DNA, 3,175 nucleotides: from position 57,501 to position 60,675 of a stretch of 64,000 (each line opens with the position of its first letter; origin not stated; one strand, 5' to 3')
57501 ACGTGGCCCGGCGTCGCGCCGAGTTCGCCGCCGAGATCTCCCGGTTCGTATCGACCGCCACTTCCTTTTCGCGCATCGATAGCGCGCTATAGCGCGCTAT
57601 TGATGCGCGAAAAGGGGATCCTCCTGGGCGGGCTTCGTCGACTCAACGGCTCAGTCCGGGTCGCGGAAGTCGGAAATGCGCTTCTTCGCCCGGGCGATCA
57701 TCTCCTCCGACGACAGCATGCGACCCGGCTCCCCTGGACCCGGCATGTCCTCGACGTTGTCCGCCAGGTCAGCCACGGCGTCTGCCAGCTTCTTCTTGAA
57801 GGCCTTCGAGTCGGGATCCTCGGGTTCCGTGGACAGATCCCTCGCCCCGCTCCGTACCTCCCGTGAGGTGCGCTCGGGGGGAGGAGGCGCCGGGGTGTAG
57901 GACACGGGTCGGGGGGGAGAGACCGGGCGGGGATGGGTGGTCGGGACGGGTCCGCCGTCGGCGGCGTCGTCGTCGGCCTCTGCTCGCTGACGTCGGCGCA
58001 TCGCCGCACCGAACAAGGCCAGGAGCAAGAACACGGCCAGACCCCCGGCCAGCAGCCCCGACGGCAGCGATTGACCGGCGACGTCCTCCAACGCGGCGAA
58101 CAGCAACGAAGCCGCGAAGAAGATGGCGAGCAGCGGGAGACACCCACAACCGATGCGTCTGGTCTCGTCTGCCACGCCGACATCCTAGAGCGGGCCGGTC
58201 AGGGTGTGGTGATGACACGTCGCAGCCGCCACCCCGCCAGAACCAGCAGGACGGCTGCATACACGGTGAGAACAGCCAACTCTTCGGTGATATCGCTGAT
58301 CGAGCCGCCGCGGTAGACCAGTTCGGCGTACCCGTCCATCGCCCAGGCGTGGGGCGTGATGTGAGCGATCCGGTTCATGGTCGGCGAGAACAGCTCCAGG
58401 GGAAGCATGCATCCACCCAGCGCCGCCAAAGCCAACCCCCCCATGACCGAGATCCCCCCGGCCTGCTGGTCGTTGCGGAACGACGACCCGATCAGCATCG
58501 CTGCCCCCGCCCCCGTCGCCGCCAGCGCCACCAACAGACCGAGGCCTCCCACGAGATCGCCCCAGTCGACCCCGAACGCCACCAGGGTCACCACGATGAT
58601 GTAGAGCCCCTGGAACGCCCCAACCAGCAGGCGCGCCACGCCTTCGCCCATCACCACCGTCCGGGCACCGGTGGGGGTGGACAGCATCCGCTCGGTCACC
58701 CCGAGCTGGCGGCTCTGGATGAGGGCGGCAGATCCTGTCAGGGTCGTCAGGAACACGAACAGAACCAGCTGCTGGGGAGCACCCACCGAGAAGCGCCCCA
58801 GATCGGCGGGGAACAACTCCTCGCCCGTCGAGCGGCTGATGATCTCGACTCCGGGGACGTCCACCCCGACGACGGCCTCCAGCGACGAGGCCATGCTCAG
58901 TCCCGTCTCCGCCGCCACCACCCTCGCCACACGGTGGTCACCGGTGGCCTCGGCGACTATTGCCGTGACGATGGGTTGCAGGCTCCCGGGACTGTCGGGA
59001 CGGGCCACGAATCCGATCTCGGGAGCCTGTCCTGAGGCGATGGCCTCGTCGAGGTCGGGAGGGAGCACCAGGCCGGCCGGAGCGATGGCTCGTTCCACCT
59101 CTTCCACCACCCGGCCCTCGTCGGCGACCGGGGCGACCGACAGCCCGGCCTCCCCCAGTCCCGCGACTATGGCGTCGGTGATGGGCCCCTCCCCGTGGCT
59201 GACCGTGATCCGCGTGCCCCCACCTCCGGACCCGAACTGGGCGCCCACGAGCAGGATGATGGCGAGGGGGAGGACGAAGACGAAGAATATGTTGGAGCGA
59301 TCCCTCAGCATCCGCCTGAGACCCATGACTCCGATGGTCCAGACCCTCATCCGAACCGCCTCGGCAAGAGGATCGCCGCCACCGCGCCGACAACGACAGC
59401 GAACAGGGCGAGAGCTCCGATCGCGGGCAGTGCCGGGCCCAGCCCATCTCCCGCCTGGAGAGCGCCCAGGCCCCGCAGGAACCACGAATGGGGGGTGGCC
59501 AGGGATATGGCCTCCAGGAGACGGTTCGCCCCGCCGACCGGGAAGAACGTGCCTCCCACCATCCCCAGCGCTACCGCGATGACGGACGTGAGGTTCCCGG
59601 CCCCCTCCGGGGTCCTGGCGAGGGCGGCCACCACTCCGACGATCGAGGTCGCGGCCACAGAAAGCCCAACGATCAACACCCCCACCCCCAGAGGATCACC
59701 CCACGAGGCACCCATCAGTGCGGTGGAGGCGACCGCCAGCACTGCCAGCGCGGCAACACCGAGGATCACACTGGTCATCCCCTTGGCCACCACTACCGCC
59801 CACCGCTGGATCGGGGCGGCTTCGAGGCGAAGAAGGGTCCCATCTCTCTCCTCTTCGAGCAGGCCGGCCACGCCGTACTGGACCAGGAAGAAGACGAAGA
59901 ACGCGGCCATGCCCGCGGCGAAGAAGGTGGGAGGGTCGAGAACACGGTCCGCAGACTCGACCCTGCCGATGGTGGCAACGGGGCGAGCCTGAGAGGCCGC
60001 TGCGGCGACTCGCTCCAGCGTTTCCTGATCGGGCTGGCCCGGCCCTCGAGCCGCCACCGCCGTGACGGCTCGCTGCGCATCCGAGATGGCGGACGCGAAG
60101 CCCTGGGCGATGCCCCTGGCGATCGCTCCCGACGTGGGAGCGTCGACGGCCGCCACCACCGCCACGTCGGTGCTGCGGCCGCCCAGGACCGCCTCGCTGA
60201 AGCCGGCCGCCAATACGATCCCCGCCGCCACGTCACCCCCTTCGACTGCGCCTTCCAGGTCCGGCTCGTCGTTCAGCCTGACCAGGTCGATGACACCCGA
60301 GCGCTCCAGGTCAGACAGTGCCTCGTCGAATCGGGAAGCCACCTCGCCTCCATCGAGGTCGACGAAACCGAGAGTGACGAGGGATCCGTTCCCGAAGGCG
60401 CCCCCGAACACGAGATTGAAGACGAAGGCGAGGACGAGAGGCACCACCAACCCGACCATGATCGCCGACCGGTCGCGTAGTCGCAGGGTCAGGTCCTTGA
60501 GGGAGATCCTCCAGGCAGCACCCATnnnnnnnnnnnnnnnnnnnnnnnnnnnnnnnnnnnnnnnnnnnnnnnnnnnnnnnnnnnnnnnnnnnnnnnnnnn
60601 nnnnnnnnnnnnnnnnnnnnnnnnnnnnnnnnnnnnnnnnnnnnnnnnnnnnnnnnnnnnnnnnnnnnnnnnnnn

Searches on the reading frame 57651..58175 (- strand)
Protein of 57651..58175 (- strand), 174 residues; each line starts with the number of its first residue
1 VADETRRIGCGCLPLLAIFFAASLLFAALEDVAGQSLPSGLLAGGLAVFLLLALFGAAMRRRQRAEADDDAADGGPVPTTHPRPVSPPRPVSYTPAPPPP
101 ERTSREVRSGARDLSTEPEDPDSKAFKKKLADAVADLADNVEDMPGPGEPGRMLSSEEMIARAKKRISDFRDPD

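Call 5: search_protein_families(library=pfam, proteins=[window:57651-58175:-], max_evalue=0.01)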
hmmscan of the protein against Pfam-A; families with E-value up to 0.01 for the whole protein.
window:57651-58175:- (174 aa): 0 families

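Call 6: search_protein_families(library=ncbifam, proteins=[window:57651-58175:-], max_evalue=0.01)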
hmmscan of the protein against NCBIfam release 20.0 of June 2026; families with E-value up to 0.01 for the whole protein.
window:57651-58175:- (174 aa): 0 families

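Call 94: find_homologous_proteins(query=window:57654-58175:-, max_evalue=0.001)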
Query window:57654-58175:- (174 aa): 32 proteins with E <= 0.001 among 1875 candidates.
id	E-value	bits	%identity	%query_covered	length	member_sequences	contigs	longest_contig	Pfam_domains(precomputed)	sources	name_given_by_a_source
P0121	3.2e-106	371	100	100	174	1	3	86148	-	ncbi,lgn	-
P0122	3.2e-69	250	69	100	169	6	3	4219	-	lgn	-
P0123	1.2e-48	183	54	100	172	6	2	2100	-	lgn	-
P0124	3.1e-48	182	52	100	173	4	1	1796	-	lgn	-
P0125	4.2e-48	182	52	100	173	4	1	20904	-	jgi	jgi:hypothetical protein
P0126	4.8e-43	165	50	100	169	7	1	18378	-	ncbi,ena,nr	ncbi:MAG TPA: hypothetical protein VLB85_10685 [Acidimicrobiia bacterium]|nr:hypothetical protein [A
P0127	3.0e-42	162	50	100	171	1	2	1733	-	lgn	-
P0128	3.6e-39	152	53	89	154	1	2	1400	-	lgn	-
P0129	2.8e-36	143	55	84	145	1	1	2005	-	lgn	-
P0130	6.2e-35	139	56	83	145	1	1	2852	-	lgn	-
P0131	1.7e-33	134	47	98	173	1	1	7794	-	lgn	-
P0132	5.1e-30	123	46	99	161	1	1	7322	-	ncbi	ncbi:MAG: hypothetical protein ACRDVD_06860 [Acidimicrobiia bacterium]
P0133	1.0e-29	122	41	98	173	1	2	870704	-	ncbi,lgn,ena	-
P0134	2.5e-29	120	44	98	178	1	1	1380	-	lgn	-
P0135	8.7e-29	119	41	99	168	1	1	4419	-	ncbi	ncbi:MAG: hypothetical protein ACLFWM_11390 [Actinomycetota bacterium]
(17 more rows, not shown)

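Call 95: find_encoding_contigs(protein=P0133, flank=8000, max_places=1)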
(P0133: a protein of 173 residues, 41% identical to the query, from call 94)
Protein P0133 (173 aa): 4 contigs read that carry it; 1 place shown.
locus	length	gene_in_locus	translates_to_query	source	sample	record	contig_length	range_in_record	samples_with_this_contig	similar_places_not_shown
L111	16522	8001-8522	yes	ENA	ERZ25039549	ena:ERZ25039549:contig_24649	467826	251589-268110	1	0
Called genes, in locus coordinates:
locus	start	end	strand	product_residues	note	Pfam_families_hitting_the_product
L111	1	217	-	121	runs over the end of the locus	PF14464:Prok-JAB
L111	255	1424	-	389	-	PF00581:Rhodanese, PF00899:ThiF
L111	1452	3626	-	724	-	PF01966:HD, PF13487:HD_5, PF17892:Cadherin_5, PF17963:Big_9, PF17803:Cadherin_4, PF17892:Cadherin_5, PF17963:Big_9, PF17803:Cadherin_4, +3 more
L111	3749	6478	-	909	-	PF28598:PDH_E1_N, PF00456:Transketolase_N (weak), PF17831:PDH_E1_M, PF22613:Transketolase_C_1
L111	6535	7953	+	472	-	PF02310:B12-binding, PF04055:Radical_SAM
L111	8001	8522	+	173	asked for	-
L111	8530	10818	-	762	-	PF01553:Acyltransferase, PF19277:GPAT_C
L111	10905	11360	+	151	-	PF02580:Tyr_Deacylase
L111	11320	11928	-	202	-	PF02660:G3P_acyltransf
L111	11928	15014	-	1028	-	PF00580:UvrD-helicase, PF13245:AAA_19, PF13604:AAA_30 (faint), PF13361:UvrD_C, PF13538:UvrD_C_2 (faint), PF12705:PDDEXK_1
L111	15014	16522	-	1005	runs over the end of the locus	PF00580:UvrD-helicase, PF13245:AAA_19, PF13538:UvrD_C_2 (faint), PF13361:UvrD_C, PF12705:PDDEXK_1, PF01930:Cas_Cas4 (weak)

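Call 96: find_encoding_contigs(protein=P0125, flank=8000, max_places=1)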
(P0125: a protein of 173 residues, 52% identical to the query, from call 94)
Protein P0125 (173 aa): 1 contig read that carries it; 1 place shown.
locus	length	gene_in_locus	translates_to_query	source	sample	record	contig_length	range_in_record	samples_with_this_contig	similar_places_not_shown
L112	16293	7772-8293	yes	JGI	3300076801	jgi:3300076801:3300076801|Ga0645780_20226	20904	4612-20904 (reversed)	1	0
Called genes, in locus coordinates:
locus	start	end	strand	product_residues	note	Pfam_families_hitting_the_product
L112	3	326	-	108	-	?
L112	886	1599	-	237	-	PF17831:PDH_E1_M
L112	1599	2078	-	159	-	-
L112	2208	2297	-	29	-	-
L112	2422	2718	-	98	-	-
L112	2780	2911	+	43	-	-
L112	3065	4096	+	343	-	PF02310:B12-binding (weak), PF04055:Radical_SAM (weak)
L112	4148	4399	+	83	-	-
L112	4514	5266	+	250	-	PF00005:ABC_tran, PF13304:AAA_21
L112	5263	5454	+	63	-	-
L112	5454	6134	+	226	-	-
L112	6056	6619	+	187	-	PF01061:ABC2_membrane, PF12679:ABC2_membrane_2, PF12698:ABC2_membrane_3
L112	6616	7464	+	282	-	PF01061:ABC2_membrane (faint), PF12698:ABC2_membrane_3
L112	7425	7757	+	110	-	PF01061:ABC2_membrane, PF12698:ABC2_membrane_3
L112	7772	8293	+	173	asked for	-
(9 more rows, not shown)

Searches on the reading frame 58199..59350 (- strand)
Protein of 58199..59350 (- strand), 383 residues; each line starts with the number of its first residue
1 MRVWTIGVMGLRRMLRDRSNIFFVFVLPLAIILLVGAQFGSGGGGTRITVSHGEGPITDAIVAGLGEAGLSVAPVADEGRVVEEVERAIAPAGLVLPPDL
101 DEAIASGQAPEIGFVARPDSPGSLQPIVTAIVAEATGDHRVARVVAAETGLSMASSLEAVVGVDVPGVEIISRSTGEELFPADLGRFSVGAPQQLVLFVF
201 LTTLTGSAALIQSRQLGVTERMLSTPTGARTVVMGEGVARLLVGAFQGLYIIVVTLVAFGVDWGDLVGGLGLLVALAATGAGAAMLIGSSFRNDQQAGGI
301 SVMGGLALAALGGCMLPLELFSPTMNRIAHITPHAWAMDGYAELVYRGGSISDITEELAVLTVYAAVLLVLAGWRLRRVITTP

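Call 5: search_protein_families(library=pfam, proteins=[window:58199-59350:-], max_evalue=0.01)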
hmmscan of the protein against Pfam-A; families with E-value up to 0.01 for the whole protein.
window:58199-59350:- (383 aa): 3 families
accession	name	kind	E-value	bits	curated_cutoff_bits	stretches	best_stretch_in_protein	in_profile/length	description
PF12698.13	ABC2_membrane_3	-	4.7e-23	82.3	31.6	1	21-373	4-346/347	ABC-2 family transporter protein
PF01061.29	ABC2_membrane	-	2.2e-15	57.2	26.9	1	198-343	59-208/211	ABC-2 type transporter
PF12679.13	ABC2_membrane_2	-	1.7e-07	31.3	27.2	1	196-378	76-280/283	ABC-2 family transporter protein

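Call 6: search_protein_families(library=ncbifam, proteins=[window:58199-59350:-], max_evalue=0.01)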
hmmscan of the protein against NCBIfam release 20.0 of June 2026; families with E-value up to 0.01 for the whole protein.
window:58199-59350:- (383 aa): 5 families
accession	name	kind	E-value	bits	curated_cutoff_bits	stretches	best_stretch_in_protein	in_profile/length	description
NF038293.1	permease_SagH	equivalog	2.1e-17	63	450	1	196-378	186-369/370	SagH family ABC transporter permease subunit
TIGR01247.1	drrB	subfamily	4.4e-09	36.4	223.05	1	193-373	53-233/236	daunorubicin resistance ABC transporter membrane protein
NF033858.1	ABC2_perm_RbbA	equivalog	1.2e-05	23.4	1050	1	196-378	722-906/909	ribosome-associated ATPase/putative transporter RbbA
TIGR01291.1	nodJ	subfamily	4.8e-05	23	206.65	1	215-378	87-249/253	ABC-2 type transporter, NodJ family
TIGR03062.1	pip_yhgE_Cterm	subfamily_domain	0.00028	20.6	102.2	1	228-373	56-200/208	YhgE/Pip family protein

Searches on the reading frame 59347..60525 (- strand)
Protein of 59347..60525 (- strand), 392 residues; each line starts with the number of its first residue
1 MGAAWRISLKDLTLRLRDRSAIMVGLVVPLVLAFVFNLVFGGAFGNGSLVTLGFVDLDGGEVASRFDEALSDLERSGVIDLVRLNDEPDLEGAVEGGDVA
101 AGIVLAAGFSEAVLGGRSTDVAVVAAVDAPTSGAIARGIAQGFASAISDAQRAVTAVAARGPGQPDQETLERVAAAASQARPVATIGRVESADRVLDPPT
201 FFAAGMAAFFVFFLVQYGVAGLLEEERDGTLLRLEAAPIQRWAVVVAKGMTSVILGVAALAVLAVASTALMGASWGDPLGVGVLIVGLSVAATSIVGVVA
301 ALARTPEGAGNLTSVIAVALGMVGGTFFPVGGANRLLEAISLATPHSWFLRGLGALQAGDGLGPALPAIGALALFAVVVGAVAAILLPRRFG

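Call 5: search_protein_families(library=pfam, proteins=[window:59347-60525:-], max_evalue=0.01)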
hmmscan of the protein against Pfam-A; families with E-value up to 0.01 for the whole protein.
window:59347-60525:- (392 aa): 4 families
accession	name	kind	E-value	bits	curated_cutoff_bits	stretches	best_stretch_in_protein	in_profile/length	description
PF12698.13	ABC2_membrane_3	-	1.3e-28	100.5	31.6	1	22-384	4-346/347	ABC-2 family transporter protein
PF01061.29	ABC2_membrane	-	5.2e-16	59.3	26.9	1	203-353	54-206/211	ABC-2 type transporter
PF12679.13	ABC2_membrane_2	-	9e-15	55.1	27.2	1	5-383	1-269/283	ABC-2 family transporter protein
PF12730.13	ABC2_membrane_4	-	0.00042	20.8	27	1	207-293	57-142/179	ABC-2 family transporter protein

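Call 6: search_protein_families(library=ncbifam, proteins=[window:59347-60525:-], max_evalue=0.01)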
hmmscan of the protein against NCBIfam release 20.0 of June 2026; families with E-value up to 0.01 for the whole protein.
window:59347-60525:- (392 aa): 3 families
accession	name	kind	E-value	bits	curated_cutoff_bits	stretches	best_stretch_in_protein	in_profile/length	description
NF038293.1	permease_SagH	equivalog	1.6e-14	53.5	450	1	201-349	179-329/370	SagH family ABC transporter permease subunit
NF033858.1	ABC2_perm_RbbA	equivalog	1.1e-07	30.2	1050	1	16-389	554-906/909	ribosome-associated ATPase/putative transporter RbbA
TIGR03062.1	pip_yhgE_Cterm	subfamily_domain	0.00025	20.7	102.2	1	236-387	54-203/208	YhgE/Pip family protein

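Call 50: find_related_loci(query=window:59350-60525:-, collection=metagenome_contigs, flank=7000)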
Query window:59350-60525:- (392 aa) in metagenome_contigs; peptide patterns used: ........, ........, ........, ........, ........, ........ (x = any residue, [..] = any of these).
600 stretches matched a pattern (row limit reached: there are more); 20 encode a relative of the query (tblastn E <= 1e-3); 20 distinct loci.
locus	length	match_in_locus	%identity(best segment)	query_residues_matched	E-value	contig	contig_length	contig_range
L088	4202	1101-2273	78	1-391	6e-176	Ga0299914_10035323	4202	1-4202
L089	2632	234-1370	51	1-385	7e-110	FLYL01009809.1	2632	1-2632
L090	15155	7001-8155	45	1-382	1e-92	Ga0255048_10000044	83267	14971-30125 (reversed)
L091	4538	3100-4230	47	1-378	9e-88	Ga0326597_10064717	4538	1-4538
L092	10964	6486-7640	44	3-382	2e-86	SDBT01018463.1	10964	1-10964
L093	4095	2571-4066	44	3-382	1e-86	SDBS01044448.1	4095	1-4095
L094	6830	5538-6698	44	3-390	2e-79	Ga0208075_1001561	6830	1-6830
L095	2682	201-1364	42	3-390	4e-79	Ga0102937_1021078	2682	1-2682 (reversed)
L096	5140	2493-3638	40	1-383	9e-78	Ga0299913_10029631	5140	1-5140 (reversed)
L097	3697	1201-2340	43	10-390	2e-72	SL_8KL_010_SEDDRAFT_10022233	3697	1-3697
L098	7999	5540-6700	42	3-391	2e-71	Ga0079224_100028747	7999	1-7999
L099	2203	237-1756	43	10-390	1e-69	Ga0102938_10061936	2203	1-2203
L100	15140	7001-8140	43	10-390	5e-67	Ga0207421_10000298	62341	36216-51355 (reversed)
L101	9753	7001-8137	40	1-382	3e-63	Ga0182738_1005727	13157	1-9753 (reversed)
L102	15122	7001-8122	42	9-382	3e-63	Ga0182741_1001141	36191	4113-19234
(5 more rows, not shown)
